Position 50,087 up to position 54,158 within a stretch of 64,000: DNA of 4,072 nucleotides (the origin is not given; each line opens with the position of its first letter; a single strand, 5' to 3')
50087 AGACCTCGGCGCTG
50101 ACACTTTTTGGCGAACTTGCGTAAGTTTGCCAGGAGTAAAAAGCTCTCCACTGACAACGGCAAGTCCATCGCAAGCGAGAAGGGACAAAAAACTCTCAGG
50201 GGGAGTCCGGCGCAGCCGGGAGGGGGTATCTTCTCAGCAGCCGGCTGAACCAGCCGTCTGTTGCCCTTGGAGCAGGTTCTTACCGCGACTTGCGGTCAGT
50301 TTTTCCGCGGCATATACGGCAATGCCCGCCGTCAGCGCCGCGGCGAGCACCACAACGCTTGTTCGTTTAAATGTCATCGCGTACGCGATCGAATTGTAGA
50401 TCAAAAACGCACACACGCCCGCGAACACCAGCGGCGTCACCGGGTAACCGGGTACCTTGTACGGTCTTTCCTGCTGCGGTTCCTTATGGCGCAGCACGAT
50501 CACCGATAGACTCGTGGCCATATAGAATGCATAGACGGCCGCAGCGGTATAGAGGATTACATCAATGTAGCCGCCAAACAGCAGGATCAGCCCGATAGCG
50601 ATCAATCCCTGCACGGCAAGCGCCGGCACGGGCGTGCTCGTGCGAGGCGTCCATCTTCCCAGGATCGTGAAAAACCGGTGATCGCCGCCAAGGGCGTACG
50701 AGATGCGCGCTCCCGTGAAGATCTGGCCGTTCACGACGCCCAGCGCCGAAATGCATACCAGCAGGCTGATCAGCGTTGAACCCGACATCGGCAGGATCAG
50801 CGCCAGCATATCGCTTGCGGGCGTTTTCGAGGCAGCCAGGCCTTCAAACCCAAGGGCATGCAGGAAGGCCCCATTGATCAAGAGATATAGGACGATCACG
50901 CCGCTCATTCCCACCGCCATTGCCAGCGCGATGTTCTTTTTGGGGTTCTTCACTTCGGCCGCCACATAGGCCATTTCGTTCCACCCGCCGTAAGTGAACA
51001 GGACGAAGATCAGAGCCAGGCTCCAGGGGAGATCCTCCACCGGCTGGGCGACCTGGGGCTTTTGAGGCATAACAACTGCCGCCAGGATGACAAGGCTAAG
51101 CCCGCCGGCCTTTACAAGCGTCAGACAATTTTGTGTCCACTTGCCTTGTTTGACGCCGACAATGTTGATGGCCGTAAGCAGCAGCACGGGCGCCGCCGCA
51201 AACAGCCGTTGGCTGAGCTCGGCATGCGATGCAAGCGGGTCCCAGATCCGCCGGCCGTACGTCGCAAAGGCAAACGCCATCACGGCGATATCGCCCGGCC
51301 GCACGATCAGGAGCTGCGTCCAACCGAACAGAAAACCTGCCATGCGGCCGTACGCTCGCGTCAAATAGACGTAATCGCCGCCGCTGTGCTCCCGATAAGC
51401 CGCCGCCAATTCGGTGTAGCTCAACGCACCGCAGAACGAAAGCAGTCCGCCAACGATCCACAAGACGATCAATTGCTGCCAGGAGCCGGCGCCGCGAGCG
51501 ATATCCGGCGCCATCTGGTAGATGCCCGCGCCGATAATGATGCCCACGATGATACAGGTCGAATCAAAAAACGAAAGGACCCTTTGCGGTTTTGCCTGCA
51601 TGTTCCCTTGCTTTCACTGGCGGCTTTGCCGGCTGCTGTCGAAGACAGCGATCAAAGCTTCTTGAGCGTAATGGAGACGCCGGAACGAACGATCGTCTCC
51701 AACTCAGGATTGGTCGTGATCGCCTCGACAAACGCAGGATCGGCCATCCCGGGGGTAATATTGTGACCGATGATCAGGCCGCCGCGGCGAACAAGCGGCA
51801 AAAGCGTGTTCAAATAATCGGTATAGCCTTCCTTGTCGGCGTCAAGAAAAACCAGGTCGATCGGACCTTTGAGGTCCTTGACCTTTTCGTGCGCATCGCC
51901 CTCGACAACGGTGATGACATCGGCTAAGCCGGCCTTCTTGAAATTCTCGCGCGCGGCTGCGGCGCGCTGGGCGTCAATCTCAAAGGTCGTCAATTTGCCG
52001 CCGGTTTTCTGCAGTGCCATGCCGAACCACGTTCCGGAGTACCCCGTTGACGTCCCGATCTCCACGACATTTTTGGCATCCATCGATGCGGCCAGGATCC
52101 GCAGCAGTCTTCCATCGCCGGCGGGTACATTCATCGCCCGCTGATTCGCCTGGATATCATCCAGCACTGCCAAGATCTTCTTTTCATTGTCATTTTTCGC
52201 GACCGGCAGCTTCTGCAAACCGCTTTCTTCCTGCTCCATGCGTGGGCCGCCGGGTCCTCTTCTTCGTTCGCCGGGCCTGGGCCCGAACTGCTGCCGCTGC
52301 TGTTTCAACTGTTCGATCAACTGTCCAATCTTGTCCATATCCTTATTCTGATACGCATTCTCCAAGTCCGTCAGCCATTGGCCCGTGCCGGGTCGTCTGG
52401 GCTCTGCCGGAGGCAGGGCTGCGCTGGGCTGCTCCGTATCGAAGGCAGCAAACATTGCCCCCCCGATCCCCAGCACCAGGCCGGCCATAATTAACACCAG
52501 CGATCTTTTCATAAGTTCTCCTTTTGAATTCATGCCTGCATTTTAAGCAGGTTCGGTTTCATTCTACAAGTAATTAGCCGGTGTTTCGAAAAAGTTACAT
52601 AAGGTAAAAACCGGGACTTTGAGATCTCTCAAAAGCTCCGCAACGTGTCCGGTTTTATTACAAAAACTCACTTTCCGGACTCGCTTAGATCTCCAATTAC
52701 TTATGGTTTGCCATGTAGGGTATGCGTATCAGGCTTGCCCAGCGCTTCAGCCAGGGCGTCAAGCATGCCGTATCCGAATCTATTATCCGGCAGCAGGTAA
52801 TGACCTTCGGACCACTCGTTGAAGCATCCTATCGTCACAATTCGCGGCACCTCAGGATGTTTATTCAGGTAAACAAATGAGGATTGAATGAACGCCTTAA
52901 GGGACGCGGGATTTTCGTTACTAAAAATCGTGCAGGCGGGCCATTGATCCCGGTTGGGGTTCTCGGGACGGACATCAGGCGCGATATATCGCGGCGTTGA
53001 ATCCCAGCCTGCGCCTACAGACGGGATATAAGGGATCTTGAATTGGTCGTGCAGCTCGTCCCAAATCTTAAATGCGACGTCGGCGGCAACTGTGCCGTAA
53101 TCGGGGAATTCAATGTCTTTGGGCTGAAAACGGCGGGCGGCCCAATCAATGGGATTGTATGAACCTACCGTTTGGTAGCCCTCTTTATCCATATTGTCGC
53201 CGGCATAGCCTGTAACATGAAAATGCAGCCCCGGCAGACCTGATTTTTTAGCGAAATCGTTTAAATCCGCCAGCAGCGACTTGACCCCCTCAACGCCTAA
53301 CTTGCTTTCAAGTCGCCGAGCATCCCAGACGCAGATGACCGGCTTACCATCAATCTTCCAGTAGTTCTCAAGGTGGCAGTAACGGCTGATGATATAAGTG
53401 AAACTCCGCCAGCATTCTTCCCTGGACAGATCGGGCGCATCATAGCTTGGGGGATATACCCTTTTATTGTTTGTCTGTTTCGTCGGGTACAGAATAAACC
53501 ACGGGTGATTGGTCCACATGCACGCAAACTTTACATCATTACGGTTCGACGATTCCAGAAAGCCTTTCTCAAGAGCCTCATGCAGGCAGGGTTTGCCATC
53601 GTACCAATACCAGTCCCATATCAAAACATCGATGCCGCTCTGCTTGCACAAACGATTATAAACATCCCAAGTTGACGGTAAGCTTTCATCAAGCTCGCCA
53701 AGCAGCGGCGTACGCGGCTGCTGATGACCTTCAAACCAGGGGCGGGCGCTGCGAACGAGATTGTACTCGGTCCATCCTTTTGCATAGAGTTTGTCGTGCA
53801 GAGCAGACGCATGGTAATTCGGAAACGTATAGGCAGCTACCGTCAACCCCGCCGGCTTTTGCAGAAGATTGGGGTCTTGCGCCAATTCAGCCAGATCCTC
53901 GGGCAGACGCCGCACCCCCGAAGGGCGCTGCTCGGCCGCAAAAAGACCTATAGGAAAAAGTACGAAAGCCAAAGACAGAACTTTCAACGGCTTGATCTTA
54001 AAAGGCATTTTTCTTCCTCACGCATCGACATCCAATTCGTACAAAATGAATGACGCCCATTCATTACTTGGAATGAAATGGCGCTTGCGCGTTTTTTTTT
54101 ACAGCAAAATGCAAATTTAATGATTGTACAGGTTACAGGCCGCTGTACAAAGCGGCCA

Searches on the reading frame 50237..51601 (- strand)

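Call 19: search_protein_families(library=pfam, proteins=[window:50237-51601:-], max_evalue=0.001)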
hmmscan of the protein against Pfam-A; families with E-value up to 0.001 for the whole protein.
window:50237-51601:- (455 aa): 2 families
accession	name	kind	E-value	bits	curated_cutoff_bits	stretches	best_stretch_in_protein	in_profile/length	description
PF13520.12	AA_permease_2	-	1.1e-52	179.9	27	1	9-411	1-411/427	Amino acid permease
PF00324.27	AA_permease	-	6e-23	81.7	24.6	1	15-416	3-433/470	Amino acid permease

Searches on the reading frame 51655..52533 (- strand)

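Call 19: search_protein_families(library=pfam, proteins=[window:51655-52533:-], max_evalue=0.001)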
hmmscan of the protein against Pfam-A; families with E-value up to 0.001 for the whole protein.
window:51655-52533:- (293 aa): 5 families
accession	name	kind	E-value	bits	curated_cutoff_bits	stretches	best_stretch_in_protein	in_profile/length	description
PF01596.23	Methyltransf_3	-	3.3e-26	92.3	22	1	127-258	17-154/204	O-methyltransferase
PF13578.12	Methyltransf_24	-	1.1e-19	71.7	26.3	1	157-259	1-105/105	Methyltransferase domain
PF08704.16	GCD14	-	1.3e-08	35.2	26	1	155-231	43-120/247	tRNA methyltransferase complex GCD14 subunit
PF13649.12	Methyltransf_25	-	5.4e-05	24.2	27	1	156-230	1-70/97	Methyltransferase domain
PF05175.20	MTS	-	0.00067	19.8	23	0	143-220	23-96/170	Methyltransferase small domain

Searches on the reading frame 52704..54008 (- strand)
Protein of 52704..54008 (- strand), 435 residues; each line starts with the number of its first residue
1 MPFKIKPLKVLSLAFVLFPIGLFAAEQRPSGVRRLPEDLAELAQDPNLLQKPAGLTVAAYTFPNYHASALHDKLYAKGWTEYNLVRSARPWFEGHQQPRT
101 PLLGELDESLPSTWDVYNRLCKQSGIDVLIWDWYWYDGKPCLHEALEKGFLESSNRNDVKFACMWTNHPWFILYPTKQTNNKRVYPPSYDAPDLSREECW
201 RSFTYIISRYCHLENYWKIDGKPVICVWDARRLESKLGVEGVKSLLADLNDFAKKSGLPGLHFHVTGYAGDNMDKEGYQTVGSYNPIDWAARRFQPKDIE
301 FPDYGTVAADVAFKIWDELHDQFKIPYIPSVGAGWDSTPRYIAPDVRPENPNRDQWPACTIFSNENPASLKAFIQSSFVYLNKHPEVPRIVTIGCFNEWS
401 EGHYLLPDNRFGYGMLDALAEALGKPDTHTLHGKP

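Call 19: search_protein_families(library=pfam, proteins=[window:52704-54008:-], max_evalue=0.001)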
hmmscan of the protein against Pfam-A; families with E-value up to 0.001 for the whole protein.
window:52704-54008:- (435 aa): 1 family
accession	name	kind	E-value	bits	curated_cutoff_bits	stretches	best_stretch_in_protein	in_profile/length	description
PF14307.12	Glyco_tran_WbsX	-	1.1e-38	134.1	25.1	1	58-418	2-349/350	Glycosyltransferase WbsX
